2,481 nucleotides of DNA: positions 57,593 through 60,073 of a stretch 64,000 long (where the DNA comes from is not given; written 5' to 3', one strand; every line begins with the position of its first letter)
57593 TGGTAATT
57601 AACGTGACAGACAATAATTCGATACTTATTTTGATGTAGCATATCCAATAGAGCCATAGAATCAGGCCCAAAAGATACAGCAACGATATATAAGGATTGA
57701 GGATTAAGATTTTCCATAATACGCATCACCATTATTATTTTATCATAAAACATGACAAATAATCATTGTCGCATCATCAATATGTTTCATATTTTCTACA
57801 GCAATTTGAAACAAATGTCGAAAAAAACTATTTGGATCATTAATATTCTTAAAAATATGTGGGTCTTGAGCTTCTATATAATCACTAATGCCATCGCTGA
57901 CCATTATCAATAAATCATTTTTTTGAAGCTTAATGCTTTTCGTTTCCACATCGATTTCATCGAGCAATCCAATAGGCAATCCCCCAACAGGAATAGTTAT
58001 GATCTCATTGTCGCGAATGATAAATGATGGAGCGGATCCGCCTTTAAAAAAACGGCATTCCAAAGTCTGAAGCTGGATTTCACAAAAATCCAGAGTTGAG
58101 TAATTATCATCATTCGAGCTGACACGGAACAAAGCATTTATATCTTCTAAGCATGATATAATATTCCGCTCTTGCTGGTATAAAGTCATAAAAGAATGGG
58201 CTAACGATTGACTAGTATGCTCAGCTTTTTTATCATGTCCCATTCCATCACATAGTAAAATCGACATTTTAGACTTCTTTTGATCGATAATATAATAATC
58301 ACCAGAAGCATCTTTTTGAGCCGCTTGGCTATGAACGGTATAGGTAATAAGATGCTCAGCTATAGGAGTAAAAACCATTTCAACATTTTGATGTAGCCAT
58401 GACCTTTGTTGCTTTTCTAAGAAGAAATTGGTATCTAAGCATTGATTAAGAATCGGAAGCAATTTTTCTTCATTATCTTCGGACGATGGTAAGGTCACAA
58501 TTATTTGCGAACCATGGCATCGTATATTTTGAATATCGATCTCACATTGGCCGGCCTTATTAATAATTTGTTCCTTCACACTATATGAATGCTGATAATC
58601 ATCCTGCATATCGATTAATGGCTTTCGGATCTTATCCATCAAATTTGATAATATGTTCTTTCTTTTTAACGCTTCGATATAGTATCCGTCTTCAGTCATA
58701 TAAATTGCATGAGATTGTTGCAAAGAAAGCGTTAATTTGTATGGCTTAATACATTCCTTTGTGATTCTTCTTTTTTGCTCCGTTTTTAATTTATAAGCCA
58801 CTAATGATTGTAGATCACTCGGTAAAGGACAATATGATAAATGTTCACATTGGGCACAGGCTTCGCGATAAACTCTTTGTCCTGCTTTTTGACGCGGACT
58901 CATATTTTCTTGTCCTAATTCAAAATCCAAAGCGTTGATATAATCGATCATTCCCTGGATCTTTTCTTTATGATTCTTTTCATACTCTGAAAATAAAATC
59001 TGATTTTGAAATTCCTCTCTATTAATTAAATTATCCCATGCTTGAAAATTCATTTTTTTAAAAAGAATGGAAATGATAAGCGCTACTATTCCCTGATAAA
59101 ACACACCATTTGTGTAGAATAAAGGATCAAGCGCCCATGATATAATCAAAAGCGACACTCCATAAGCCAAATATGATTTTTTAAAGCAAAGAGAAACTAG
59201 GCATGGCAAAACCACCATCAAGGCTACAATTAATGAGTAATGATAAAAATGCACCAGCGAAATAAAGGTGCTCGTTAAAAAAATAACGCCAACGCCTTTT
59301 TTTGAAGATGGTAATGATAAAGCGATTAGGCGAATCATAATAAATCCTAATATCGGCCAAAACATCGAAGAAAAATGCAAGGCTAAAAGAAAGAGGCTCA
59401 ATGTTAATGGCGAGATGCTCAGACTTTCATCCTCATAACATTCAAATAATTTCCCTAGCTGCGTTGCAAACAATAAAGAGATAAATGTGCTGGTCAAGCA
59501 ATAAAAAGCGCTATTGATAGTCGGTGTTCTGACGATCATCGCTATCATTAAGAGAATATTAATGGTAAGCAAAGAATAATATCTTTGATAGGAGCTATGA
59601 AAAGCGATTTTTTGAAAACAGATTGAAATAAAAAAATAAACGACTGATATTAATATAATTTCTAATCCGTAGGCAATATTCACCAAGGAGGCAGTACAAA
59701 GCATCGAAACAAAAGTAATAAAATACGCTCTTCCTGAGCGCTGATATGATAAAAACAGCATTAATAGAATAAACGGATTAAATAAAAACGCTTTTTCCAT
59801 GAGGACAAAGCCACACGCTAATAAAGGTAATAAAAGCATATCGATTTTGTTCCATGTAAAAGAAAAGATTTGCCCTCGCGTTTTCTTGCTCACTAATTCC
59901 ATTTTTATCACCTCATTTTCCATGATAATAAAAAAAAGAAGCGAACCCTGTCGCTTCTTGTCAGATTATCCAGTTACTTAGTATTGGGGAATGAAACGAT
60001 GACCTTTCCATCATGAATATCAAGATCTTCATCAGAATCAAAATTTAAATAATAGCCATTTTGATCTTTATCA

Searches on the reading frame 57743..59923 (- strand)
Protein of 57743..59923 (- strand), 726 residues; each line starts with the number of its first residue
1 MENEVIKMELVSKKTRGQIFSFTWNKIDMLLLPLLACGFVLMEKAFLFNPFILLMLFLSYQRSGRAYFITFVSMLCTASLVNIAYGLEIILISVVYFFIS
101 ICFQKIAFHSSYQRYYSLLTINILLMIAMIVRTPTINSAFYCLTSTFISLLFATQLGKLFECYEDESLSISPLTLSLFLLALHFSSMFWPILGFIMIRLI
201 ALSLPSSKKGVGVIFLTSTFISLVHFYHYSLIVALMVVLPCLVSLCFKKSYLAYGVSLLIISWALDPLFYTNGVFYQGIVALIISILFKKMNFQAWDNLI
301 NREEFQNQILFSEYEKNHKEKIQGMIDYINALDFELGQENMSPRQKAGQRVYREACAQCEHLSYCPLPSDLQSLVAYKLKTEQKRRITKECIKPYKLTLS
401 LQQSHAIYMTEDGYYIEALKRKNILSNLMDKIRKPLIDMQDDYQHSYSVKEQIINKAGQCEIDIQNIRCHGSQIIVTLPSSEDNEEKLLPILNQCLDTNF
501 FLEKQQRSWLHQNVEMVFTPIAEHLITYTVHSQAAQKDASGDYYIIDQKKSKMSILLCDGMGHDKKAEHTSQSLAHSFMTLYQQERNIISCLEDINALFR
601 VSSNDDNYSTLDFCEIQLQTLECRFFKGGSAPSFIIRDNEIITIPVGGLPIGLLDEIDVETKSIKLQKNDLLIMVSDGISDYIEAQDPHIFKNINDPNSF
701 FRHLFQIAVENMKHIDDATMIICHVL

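Call 49: search_protein_families(library=pfam, proteins=[window:57743-59923:-], max_evalue=0.001)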
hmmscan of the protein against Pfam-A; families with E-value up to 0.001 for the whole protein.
window:57743-59923:- (726 aa): 1 family
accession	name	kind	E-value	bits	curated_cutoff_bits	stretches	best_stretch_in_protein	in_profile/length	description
PF07228.17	SpoIIE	-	1.3e-22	81.1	25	1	551-724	3-190/192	Stage II sporulation protein E (SpoIIE)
